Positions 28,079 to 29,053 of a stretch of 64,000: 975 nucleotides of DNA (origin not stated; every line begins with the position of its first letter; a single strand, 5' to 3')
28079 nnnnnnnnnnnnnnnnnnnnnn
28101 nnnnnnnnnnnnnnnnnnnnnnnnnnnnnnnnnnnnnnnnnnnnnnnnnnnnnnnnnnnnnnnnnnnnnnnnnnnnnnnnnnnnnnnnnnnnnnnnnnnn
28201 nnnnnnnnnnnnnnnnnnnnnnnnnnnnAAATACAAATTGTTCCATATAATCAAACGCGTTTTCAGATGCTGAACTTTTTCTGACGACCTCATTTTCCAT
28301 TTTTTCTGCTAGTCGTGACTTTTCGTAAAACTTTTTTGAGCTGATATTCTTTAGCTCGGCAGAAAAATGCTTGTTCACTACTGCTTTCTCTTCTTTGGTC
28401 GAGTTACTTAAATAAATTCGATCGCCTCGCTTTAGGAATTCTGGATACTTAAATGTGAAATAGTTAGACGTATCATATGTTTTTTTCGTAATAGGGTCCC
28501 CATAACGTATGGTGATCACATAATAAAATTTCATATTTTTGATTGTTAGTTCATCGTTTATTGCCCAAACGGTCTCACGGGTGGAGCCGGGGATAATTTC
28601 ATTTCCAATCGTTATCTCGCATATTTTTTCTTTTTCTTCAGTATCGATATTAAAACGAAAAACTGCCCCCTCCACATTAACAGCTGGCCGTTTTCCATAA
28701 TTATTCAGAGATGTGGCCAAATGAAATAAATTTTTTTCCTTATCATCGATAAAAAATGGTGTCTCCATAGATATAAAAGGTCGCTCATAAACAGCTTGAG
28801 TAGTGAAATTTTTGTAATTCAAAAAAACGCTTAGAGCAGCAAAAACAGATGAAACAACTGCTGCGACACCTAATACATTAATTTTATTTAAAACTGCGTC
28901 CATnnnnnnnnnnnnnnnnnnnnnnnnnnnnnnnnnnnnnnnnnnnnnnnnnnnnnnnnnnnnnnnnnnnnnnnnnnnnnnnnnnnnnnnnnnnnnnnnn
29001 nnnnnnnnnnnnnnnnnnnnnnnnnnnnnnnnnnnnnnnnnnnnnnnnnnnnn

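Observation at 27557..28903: Sharply AT-rich single-gene insertion encoding a membrane-anchored trypsin-fold protease with an unassigned ~200-aa domain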

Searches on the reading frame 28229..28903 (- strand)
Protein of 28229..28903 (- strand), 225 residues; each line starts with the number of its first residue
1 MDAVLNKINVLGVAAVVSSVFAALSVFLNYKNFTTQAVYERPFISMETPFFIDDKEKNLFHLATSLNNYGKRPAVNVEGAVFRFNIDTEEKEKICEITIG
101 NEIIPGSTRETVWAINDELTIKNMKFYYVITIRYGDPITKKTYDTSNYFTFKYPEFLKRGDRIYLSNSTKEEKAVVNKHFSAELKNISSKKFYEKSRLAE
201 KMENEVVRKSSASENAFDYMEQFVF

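Call 26: search_protein_representatives(protein=window:28229-28903:-)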
Query: 225 residues. Proteins with E-value up to 0.001 (for the whole library): 20; up to 1e-10: 1; up to 1e-30: 1. The best 20 are listed.
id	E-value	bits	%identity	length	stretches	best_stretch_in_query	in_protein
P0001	4.5e-141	484.1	100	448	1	1-225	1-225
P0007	9.9e-09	51.9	27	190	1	10-186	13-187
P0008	2.6e-08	50.5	25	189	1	10-179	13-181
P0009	6.1e-07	46.0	28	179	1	12-168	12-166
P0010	1.3e-06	45.0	30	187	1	5-155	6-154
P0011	2.3e-06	44.1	25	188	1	15-185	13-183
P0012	7.3e-06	42.5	29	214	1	6-151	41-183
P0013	8.0e-06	42.4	25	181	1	12-176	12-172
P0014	5.1e-05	39.7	26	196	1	13-158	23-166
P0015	6.2e-05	39.5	33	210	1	11-195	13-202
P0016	9.3e-05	38.9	31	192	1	12-149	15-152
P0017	2.9e-04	37.3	28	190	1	14-185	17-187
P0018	3.0e-04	37.2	26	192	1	10-149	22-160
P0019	3.3e-04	37.1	26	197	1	10-180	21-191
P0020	5.1e-04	36.5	28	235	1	9-158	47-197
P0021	5.5e-04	36.4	28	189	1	12-185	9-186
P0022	5.6e-04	36.4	27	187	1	12-117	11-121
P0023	6.6e-04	36.1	28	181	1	15-154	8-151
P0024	7.0e-04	36.0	26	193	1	10-149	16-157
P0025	1.0e-03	35.5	28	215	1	10-151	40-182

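Call 30: search_protein_families(library=pfam, alignment_id=A2, max_evalue=0.1)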
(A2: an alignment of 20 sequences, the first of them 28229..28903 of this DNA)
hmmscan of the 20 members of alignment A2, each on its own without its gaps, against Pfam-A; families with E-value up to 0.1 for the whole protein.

A. member 1, window:28229-28903:- (225 aa): 1 family
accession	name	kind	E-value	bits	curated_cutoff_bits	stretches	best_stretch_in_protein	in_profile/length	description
PF01390.26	SEA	-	0.026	15.1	26.4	1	175-213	9-47/106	SEA domain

B. families by the number of members that match (of 20 scanned): 10 families
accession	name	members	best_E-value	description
PF06106.16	SAUGI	1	0.0077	S. aureus uracil DNA glycosylase inhibitor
PF09167.16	DUF1942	1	0.017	Domain of unknown function (DUF1942)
PF01390.26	SEA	1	0.026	SEA domain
PF04999.18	FtsL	1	0.028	Cell division protein FtsL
PF17272.7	DUF5337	1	0.054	Family of unknown function (DUF5337)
PF20967.2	MASE7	1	0.083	MASE7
PF02453.23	Reticulon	1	0.083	Reticulon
PF14880.11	COX14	1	0.092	Cytochrome oxidase c assembly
PF17428.7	DUF5412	1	0.098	Family of unknown function (DUF5412)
PF17766.7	fn3_6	1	0.099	Fibronectin type-III domain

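Call 31: search_protein_families(library=padloc, alignment_id=A2, max_evalue=0.1)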
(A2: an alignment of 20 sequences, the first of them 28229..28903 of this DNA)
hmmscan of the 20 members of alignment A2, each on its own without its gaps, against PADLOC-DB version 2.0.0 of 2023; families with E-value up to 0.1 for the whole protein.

A. member 1, window:28229-28903:- (225 aa): 0 families

B. families by the number of members that match (of 20 scanned): 3 families
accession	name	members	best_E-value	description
PDLC03811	RTasSLATT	2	0.00013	DRT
PDLC02001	SAVED2--SAVED_TM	1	0.026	-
PDLC00707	Effector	1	0.046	2TM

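Call 32: find_homologous_proteins(query=A2, max_evalue=0.001)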
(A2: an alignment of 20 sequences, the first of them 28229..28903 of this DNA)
Query A2 (20 sequences) (225 aa, profile of the alignment): 2 proteins with E <= 0.001 among 4195 candidates.
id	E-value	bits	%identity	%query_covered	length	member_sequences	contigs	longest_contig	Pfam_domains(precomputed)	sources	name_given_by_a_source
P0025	3.8e-59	218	27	64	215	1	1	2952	-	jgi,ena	-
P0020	2.7e-52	195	28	61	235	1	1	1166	-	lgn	-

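Call 33: find_encoding_contigs(protein=P0007, flank=8000, max_places=4)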
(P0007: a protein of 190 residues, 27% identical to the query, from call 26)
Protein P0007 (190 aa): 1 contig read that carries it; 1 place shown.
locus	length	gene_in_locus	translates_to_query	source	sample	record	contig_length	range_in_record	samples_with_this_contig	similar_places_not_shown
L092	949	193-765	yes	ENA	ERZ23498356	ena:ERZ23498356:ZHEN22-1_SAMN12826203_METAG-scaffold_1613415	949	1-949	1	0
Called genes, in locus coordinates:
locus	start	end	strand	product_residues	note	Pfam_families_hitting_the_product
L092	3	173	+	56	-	?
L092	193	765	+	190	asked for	-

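Call 34: find_encoding_contigs(protein=P0025, flank=8000, max_places=4)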
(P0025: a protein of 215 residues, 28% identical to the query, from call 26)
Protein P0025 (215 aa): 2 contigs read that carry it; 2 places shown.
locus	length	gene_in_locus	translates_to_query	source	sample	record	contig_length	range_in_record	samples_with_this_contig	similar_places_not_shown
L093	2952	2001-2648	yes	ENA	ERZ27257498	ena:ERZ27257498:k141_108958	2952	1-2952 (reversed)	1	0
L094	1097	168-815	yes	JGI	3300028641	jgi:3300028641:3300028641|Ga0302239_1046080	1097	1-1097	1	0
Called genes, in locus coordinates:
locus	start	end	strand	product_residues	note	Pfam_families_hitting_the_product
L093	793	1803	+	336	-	PF01939:NucS_C (weak)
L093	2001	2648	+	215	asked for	-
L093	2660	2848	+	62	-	-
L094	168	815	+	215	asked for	-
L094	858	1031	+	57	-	-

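Call 37: list_cluster_members(proteins=[P0008, P0009, P0010, P0011, P0012, P0013, P0014, P0015, P0016, P0017])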
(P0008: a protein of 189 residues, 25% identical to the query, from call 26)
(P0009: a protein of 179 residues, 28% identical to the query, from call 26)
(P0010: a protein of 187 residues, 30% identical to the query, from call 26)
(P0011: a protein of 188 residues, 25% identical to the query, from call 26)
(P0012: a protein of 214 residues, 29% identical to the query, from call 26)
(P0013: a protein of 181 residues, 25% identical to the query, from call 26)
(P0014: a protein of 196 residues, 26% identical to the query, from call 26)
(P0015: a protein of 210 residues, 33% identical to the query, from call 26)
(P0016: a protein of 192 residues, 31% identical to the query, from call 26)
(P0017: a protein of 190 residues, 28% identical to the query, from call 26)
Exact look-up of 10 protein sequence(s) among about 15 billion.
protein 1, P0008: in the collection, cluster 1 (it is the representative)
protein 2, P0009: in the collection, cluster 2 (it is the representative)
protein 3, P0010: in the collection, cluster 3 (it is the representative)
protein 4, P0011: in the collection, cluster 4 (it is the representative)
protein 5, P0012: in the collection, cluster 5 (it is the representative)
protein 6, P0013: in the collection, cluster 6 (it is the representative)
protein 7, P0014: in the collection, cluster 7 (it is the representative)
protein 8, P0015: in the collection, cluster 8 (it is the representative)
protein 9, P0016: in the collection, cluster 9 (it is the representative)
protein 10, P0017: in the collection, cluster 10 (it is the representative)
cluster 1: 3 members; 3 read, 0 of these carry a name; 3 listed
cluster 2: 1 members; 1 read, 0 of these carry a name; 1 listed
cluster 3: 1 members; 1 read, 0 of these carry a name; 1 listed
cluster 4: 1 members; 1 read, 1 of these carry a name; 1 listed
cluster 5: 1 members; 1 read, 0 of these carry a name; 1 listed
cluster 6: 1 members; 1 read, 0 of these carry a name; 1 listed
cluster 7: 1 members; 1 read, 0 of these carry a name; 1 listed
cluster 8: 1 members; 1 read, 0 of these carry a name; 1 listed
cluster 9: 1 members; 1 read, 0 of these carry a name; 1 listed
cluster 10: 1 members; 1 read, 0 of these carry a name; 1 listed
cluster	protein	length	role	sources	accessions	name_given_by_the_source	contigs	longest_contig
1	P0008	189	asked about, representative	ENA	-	-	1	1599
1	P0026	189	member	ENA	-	-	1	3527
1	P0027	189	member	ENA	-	-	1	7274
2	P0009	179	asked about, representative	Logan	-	-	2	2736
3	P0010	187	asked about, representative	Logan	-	-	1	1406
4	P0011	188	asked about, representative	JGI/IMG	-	hypothetical protein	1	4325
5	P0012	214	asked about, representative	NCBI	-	-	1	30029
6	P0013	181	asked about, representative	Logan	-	-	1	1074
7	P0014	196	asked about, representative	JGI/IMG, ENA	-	-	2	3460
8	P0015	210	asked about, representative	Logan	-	-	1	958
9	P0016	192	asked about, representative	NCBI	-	-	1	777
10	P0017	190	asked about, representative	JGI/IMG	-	-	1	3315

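Call 38: list_cluster_members(proteins=[P0018, P0019, P0021, P0022, P0023, P0024, P0002, P0003])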
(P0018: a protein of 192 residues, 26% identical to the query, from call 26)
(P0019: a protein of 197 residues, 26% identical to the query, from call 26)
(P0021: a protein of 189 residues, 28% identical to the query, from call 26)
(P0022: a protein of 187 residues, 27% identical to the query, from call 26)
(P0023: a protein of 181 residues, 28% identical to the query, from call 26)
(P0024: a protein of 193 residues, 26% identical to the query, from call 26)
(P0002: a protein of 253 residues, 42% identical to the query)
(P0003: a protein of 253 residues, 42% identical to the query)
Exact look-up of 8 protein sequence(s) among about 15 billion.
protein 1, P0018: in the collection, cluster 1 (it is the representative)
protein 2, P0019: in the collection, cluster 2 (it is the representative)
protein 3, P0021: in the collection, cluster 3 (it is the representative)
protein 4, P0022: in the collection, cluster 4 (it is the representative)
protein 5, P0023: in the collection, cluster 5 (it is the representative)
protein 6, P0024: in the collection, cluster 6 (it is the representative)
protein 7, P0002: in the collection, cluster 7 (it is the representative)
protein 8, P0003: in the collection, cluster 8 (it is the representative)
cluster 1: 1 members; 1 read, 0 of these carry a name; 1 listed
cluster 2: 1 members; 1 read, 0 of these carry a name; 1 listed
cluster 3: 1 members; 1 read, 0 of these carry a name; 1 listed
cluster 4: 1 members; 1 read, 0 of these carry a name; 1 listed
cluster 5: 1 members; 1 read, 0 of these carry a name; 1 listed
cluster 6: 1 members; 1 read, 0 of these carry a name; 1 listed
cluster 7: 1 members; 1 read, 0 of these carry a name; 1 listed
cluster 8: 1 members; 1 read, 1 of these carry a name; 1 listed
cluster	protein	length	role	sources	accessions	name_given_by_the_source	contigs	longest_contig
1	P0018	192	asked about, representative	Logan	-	-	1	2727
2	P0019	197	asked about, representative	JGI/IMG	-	-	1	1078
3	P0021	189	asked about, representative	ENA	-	-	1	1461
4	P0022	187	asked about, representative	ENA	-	-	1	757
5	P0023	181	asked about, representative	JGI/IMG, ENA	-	-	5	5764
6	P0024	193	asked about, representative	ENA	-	-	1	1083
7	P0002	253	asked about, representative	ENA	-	-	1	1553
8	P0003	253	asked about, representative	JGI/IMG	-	hypothetical protein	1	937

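Call 39: find_encoding_contigs(protein=P0012, flank=10000, max_places=3)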
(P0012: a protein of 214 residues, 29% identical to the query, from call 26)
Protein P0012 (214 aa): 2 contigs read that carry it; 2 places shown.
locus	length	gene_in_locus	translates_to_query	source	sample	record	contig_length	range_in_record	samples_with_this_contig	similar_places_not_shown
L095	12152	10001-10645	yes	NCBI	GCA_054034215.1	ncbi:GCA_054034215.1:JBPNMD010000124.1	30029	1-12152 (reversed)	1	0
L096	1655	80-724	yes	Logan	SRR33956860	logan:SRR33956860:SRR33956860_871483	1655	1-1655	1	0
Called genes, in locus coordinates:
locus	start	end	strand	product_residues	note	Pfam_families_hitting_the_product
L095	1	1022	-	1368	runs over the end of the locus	PF02743:dCache_1, PF00672:HAMP, PF00512:HisKA, PF02518:HATPase_c, PF00072:Response_reg, PF23198:PDE8A_N (faint), PF00072:Response_reg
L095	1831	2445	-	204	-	PF01557:FAA_hydrolase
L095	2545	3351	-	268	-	PF16473:Rv2179c-like (faint), PF00929:RNase_T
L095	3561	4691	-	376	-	PF00712:DNA_pol3_beta, PF02767:DNA_pol3_beta_2, PF02768:DNA_pol3_beta_3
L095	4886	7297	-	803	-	PF12698:ABC2_membrane_3, PF12730:ABC2_membrane_4 (weak), PF13346:ABC2_membrane_5 (weak), PF12679:ABC2_membrane_2, PF23357:DUF7088, PF09822:ABC_transp_aux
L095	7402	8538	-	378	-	PF02684:LpxB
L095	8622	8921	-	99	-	-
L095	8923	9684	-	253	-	PF01975:SurE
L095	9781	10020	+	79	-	-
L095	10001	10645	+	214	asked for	-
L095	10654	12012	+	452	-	-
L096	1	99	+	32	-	?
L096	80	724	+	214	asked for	-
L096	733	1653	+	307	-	?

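Call 40: find_encoding_contigs(protein=P0027, flank=8000, max_places=3)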
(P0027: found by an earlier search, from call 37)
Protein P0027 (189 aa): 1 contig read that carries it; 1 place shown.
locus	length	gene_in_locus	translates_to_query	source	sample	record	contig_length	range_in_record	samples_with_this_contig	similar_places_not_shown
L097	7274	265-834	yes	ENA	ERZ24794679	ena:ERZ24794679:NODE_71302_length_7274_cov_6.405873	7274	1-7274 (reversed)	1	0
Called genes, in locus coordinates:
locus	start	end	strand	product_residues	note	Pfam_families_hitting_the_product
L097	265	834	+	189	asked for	-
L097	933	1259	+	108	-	PF04893:Yip1 (weak)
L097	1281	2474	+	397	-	PF00108:Thiolase_N, PF00109:ketoacyl-synt (weak), PF02803:Thiolase_C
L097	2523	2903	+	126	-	PF05635:23S_rRNA_IVP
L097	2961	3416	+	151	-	PF11136:DUF2889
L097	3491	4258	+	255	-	PF00378:ECH_1, PF16113:ECH_2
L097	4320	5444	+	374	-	PF06050:HGD-D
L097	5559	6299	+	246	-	-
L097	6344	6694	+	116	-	PF12675:DUF3795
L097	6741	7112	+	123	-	PF00903:Glyoxalase (weak), PF22677:Ble-like_N (faint)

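Call 41: find_encoding_contigs(protein=P0023, flank=8000, max_places=5)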
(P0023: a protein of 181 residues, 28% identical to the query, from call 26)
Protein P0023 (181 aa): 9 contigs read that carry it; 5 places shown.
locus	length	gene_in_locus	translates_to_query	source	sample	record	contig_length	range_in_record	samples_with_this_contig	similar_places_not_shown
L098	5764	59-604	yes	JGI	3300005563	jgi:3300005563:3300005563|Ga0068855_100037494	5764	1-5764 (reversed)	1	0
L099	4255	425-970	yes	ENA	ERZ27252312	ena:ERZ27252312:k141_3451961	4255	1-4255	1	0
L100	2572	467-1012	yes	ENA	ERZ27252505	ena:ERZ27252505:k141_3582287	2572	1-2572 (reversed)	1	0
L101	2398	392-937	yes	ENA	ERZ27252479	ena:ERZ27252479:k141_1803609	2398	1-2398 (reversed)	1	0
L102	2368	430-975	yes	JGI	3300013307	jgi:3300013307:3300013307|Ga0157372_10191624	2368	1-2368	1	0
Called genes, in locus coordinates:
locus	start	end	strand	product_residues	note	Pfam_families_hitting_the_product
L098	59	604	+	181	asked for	-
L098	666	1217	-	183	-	-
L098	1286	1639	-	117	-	-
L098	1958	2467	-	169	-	-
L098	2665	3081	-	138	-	-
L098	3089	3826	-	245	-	PF01695:IstB_IS21, PF20720:nSTAND3 (faint)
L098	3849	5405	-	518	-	PF02796:HTH_7 (weak), PF00665:rve (weak), PF22483:Mu-transpos_C_2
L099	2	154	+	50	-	?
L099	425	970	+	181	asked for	-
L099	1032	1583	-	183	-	-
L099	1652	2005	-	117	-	-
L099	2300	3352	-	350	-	PF07661:MORN_2 (faint)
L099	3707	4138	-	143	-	-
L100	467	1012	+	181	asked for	-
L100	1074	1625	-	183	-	-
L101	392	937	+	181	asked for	-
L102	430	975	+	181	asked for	-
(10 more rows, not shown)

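Call 44: search_protein_families(library=pfam, proteins=[L095:10654-12012:+, L095:9781-10020:+, L093:793-1803:+, L093:2660-2848:+, L098:666-1217:-, L098:1286-1639:-, L097:933-1259:+], max_evalue=0.1)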
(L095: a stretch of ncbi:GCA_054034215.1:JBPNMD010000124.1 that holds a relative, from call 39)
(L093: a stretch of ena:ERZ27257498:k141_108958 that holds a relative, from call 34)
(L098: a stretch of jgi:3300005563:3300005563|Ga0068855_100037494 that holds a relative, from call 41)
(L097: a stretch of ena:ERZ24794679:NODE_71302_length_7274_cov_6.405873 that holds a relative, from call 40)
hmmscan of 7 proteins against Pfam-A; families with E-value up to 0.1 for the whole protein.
L095:10654-12012:+ (452 aa): 4 families
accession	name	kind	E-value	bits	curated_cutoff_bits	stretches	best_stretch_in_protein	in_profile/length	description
PF18962.6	Por_Secre_tail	-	2.8e-13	50.4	27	1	381-450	1-74/75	Secretion system C-terminal sorting domain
PF07494.17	Reg_prop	-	1.5e-09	37.4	20.4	0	92-107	4-19/24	Two component regulator propeller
PF19565.4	DUF6087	-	1e-06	29.4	27.1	0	217-234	46-63/99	Family of unknown function (DUF6087)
PF06739.17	SBBP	-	0.0027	18.1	20.5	0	290-304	16-30/38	Beta-propeller repeat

L095:9781-10020:+ (79 aa): 0 families

L093:793-1803:+ (336 aa): 4 families
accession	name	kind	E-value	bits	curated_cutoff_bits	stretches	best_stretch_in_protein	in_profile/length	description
PF01939.22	NucS_C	-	1.3e-07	32.1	24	1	29-101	4-75/124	Endonuclease NucS C-terminal domain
PF06319.18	MmcB-like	-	0.00036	20.7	22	1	50-88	34-74/148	DNA repair protein MmcB-like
PF15650.12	Tox-REase-9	-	0.0013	19.3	27.3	1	48-79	26-54/88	Restriction endonuclease fold toxin 9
PF14281.12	PDDEXK_4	-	0.01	16.2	22.3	1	40-135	58-143/183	PD-(D/E)XK nuclease superfamily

L093:2660-2848:+ (62 aa): 0 families

L098:666-1217:- (183 aa): 2 families
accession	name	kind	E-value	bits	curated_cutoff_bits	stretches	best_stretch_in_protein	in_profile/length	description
PF01797.21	Y1_Tnp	-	0.00097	19.7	23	1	24-141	14-119/121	Transposase IS200 like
PF23297.2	ACP_SdgA_C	-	0.041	14.4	27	0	89-142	28-81/95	Highly reducing polyketide synthase sdgA, C-terminal ACP domain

L098:1286-1639:- (117 aa): 1 family
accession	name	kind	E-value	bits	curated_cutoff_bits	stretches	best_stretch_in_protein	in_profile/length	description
PF08400.16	phage_tail_N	-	0.0089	16.5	26.6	1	24-62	72-110/134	Prophage tail fibre N-terminal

L097:933-1259:+ (108 aa): 4 families
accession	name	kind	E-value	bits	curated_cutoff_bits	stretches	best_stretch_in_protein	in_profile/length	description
PF04893.22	Yip1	-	1.2e-05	25.7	28.6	1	3-105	63-171/173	Yip1 domain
PF06177.16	QueT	-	0.0064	17.2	33.7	1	40-103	44-103/141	QueT transporter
PF10624.15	TraS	-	0.017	15.2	27.4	1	5-78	28-104/157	Plasmid conjugative transfer entry exclusion protein TraS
PF10251.14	PEN-2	-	0.089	13.7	25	0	2-46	13-60/93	Presenilin enhancer-2 subunit of gamma secretase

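Call 53: predict_structure(alignment_id=A2)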
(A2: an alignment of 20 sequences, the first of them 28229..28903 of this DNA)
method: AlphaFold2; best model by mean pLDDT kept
length: 225 residues; sequences in the alignment: 20
mean_pLDDT: 85.9   pTM: 0.69
mean pLDDT of the five models: 85.9, 84.9, 84.5, 84.5, 81.5
residues with pLDDT >= 90: 121; 70-90: 76; 50-70: 28; < 50: 0
segments of 3 or more residues with pLDDT < 50: none
pLDDT, mean of each block of 10 residues (from residue 1): 72 91 96 91 94 89 95 95 92 92 95 78 81 92 81 76 90 92 76 67 86 75 70
secondary structure, 60 per line:
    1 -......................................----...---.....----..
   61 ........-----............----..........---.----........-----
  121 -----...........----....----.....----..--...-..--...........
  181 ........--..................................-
elements in order: H2-39 E44-46 E50-54 E59-68 E74-85 E90-99 E108-115 E126-136 E141-144 E149-153 E162-164 H170-188 H191-224

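Call 78: find_encoding_contigs(protein=P0011, flank=5000, max_places=3)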
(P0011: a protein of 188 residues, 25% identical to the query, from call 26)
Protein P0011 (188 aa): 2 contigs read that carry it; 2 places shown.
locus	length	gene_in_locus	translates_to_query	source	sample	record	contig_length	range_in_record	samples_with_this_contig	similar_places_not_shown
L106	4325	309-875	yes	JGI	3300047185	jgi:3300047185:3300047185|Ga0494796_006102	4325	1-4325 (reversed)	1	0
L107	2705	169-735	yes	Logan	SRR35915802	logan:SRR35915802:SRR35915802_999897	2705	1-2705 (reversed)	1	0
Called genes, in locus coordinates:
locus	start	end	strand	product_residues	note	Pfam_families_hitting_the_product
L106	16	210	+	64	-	PF12327:FtsZ_C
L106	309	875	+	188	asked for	-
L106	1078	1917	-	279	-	PF04055:Radical_SAM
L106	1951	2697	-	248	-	PF21948:LplA-B_cat, PF03099:BPL_LplA_LipB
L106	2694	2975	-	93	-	-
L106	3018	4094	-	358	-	PF01513:NAD_kinase, PF00781:DAGK_cat (weak), PF20143:NAD_kinase_C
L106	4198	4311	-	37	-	-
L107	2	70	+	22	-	?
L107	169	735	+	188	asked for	-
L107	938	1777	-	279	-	PF04055:Radical_SAM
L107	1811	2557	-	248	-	PF21948:LplA-B_cat, PF03099:BPL_LplA_LipB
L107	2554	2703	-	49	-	?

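Call 84: search_protein_families(library=phrogs, proteins=[P0007, P0009, P0012, P0014, P0023], max_evalue=0.01)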
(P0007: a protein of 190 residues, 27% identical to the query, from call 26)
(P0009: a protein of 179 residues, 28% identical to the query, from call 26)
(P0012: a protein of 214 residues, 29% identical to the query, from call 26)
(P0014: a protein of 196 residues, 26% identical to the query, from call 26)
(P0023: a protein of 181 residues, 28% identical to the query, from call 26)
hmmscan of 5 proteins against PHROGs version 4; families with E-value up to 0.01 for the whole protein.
P0007 (190 aa): 0 families

P0009 (179 aa): 1 family
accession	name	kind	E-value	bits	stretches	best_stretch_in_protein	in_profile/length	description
phrog_9607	-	unknown function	1.9e-07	32.2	1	10-154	11-149/179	-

P0012 (214 aa): 0 families

P0014 (196 aa): 0 families

P0023 (181 aa): 1 family
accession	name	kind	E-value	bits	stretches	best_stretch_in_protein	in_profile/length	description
phrog_9607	-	unknown function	0.00015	22.7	1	1-95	9-95/179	-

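Call 85: search_protein_families(library=phrogs, alignment_id=A2, max_evalue=0.01)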
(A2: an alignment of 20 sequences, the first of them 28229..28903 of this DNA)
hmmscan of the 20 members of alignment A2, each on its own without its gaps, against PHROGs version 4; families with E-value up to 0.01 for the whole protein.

A. member 1, window:28229-28903:- (225 aa): 0 families

B. families by the number of members that match (of 20 scanned): 5 families
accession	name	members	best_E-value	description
phrog_9607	-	6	1.9e-07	-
phrog_7259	-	2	2.6e-05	-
phrog_11802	-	1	0.0028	-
phrog_31582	-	1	0.0036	-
phrog_2847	-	1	0.008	-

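Call 86: search_dna_similar(query=P0009, collection=phages, mode=protein, max_evalue=0.01)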
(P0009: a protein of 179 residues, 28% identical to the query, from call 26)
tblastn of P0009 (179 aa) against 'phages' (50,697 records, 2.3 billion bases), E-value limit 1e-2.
No match.
